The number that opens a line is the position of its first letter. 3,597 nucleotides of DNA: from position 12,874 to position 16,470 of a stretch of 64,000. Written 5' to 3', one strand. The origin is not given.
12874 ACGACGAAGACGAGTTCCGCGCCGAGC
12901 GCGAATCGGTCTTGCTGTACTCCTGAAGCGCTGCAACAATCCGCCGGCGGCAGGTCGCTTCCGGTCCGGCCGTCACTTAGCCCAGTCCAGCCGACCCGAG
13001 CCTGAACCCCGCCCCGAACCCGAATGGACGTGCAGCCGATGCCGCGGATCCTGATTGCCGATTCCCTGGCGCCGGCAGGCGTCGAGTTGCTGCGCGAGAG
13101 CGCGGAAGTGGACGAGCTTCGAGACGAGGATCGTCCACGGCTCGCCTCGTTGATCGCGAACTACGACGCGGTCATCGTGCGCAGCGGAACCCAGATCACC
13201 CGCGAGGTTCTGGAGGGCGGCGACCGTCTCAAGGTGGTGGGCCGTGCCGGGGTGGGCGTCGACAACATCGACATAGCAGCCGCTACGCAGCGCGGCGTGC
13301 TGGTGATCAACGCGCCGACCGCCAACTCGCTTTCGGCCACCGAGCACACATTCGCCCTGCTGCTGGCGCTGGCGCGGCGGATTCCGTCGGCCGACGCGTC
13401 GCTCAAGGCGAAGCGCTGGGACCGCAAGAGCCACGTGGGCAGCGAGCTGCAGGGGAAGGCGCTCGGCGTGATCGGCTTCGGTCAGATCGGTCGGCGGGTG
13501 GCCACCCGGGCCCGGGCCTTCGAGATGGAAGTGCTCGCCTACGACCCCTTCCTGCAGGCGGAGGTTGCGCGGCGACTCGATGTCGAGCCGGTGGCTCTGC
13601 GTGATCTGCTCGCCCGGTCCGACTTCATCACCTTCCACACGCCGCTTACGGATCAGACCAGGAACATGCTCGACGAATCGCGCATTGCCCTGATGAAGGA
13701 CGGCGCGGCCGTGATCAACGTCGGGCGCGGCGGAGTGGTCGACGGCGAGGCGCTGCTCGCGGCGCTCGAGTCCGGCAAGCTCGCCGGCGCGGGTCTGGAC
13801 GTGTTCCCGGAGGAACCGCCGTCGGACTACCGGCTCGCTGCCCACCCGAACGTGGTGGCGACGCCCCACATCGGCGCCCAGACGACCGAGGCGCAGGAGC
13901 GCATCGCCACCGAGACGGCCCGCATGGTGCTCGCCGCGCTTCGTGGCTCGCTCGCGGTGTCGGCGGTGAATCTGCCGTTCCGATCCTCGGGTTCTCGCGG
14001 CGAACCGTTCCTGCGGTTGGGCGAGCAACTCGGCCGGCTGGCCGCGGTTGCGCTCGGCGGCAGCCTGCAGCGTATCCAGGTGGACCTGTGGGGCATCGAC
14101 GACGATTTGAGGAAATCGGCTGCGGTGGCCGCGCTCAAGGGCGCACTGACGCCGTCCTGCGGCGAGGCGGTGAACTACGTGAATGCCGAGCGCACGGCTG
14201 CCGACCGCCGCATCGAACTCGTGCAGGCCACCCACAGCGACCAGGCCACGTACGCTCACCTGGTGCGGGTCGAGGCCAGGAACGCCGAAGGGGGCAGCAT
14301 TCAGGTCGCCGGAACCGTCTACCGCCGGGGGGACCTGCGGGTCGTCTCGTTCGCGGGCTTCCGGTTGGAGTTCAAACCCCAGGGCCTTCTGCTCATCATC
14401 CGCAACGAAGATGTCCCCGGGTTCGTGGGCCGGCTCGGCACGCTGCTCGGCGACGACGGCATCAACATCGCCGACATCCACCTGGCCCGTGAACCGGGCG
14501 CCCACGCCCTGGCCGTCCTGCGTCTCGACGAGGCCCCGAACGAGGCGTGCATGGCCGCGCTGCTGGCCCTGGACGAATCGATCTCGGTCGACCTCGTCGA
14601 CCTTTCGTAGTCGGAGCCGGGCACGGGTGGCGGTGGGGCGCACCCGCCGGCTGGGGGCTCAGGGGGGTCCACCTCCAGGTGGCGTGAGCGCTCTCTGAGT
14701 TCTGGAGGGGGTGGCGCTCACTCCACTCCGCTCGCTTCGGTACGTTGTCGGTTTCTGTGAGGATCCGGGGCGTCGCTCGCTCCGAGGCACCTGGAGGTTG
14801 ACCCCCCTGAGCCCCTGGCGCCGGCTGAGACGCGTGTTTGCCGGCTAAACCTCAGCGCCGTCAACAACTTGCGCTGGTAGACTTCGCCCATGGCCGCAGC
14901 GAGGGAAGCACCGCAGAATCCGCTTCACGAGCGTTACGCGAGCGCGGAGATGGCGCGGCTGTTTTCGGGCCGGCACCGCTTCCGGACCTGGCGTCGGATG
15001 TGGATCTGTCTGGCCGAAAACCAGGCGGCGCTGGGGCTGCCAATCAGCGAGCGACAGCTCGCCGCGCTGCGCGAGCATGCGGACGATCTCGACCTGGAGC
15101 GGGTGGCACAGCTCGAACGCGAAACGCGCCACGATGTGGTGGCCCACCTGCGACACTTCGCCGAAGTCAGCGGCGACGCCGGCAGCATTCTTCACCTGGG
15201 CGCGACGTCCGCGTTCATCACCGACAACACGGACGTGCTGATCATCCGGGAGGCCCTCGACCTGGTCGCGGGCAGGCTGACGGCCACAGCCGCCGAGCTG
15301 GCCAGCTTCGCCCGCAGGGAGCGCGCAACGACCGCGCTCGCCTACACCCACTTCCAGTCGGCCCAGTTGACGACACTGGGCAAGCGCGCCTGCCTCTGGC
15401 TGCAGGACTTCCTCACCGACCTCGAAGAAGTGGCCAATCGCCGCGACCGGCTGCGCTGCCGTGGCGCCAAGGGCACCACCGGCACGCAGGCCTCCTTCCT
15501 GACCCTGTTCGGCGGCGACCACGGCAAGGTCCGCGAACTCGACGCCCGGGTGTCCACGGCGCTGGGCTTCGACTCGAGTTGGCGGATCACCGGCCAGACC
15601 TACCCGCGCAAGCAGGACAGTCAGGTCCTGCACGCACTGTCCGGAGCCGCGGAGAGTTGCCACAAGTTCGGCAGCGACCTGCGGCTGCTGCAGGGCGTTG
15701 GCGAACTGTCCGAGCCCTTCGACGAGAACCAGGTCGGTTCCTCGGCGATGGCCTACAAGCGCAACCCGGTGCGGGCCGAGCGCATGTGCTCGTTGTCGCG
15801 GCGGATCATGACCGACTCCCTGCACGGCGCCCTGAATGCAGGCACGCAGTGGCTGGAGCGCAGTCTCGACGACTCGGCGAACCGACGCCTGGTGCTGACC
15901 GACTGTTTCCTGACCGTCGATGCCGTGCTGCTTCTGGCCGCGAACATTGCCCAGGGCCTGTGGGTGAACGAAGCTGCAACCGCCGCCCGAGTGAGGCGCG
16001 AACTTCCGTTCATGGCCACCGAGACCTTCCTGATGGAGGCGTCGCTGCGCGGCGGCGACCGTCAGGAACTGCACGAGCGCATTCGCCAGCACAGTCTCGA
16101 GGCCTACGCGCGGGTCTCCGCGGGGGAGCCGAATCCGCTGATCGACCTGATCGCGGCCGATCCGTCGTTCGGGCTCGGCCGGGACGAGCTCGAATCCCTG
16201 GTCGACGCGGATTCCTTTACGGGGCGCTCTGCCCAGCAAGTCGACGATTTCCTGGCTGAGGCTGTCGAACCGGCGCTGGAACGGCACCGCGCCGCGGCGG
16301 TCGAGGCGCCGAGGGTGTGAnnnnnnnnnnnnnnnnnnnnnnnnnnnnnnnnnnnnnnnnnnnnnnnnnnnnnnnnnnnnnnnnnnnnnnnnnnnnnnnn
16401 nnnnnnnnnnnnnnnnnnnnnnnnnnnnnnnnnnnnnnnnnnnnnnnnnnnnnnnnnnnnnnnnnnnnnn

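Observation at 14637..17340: Two inverted copies of a 190-bp MITE-like element with 28-bp TIRs bracket purB-rlpA; a third degenerate end lies at 35.1 kb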

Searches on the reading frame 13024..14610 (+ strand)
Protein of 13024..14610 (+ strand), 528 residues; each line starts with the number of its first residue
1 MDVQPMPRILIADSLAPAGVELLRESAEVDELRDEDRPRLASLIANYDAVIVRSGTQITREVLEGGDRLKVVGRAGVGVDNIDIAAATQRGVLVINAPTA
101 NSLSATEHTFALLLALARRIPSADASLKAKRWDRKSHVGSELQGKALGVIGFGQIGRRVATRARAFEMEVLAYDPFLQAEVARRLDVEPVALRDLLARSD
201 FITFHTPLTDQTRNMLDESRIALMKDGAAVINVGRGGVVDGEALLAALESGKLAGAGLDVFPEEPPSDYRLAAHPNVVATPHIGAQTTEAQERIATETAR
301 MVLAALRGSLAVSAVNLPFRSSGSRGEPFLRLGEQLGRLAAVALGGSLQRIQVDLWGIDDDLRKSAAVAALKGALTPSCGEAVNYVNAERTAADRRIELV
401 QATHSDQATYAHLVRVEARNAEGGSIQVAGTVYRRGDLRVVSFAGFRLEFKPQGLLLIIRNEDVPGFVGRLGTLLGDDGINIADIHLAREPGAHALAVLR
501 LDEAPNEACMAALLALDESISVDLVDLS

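Call 12: search_protein_families(library=pfam, proteins=[window:13024-14610:+])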
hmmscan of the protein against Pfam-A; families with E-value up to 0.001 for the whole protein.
window:13024-14610:+ (528 aa): 4 families
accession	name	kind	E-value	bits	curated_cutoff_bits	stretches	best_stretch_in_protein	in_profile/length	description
PF02826.25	2-Hacid_dh_C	-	2.9e-63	212.9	25.1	1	110-284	1-178/178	D-isomer specific 2-hydroxyacid dehydrogenase, NAD binding domain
PF00389.36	2-Hacid_dh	-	4.6e-34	117.4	24.6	1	9-316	1-134/134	D-isomer specific 2-hydroxyacid dehydrogenase, catalytic domain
PF19304.4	PGDH_inter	-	1.9e-17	63.9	27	1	327-442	3-117/119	D-3-phosphoglycerate dehydrogenase intervening domain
PF01842.31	ACT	-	2.2e-05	24.6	27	1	457-515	3-63/66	ACT domain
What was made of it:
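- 13024..14610 (+): serA (D-3-phosphoglycerate dehydrogenase), the fixed left flank. Its stop lies 27 nt before copy A. Pfam 2-Hacid_dh_C, PGDH_inter and ACT (call 12)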

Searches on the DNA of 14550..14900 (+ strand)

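Call 35: search_rna_families(source=window, start=14550, end=14900, threshold=evalue, max_evalue=10)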
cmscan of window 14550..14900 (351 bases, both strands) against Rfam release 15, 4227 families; matches with E-value up to 10: 1.
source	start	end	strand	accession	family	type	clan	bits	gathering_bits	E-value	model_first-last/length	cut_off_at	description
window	14654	14815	+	RF04119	MIR1858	Gene; miRNA;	-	15.8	137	4.1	30-174/197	no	MIR1858 microRNA precursor family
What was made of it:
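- On Known structured RNA family (Rfam): At E <= 10 the only hit is a chance match to a plant miRNA hairpin (call 35).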

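Call 54: search_dna_similar(query=window:14638-14827:+, collection=plasmids, mode=distant, max_evalue=0.01, max_rows=10)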
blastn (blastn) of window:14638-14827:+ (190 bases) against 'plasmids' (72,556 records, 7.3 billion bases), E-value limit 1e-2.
No match.

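Call 55: search_dna_similar(query=window:14638-14827:+, collection=phages, mode=distant, max_evalue=0.01, max_rows=10)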
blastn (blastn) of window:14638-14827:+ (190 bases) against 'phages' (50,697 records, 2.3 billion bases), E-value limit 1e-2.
No match.

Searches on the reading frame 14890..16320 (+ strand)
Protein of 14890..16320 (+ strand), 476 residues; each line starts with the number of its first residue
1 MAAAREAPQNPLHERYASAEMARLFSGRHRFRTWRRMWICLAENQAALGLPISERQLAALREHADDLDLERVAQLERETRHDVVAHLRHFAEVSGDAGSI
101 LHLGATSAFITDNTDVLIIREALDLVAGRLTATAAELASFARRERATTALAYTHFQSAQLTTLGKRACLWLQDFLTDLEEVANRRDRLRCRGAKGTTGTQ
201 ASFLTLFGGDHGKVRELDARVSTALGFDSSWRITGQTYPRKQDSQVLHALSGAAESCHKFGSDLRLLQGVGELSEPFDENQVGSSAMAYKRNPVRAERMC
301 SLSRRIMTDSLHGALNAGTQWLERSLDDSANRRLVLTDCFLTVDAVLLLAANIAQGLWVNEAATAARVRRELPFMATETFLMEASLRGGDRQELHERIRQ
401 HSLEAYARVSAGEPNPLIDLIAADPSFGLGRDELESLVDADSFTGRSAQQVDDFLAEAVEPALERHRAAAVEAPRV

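Call 11: find_encoding_contigs(protein=window:14890-16320:+, flank=10000, max_places=6)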
Protein window:14890-16320:+ (476 aa): no gene with exactly this product is on record in the collection.

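Call 12: search_protein_families(library=pfam, proteins=[window:14890-16320:+])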
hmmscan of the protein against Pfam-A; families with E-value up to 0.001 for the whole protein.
window:14890-16320:+ (476 aa): 2 families
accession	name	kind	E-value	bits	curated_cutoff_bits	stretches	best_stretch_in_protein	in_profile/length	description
PF00206.25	Lyase_1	-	1.3e-20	74.5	27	1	31-307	22-311/312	Lyase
PF10397.14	ADSL_C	-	4.7e-19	68.9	32.7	1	373-454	1-79/79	Adenylosuccinate lyase C-terminus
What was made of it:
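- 14828..17147 (+): The invertible segment: purB leader (14828-14889, with the conserved block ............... just before the ATG), purB 14890-16320, rlpA 16317-17042, and a 105-nt spacer. Pfam (call 12).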
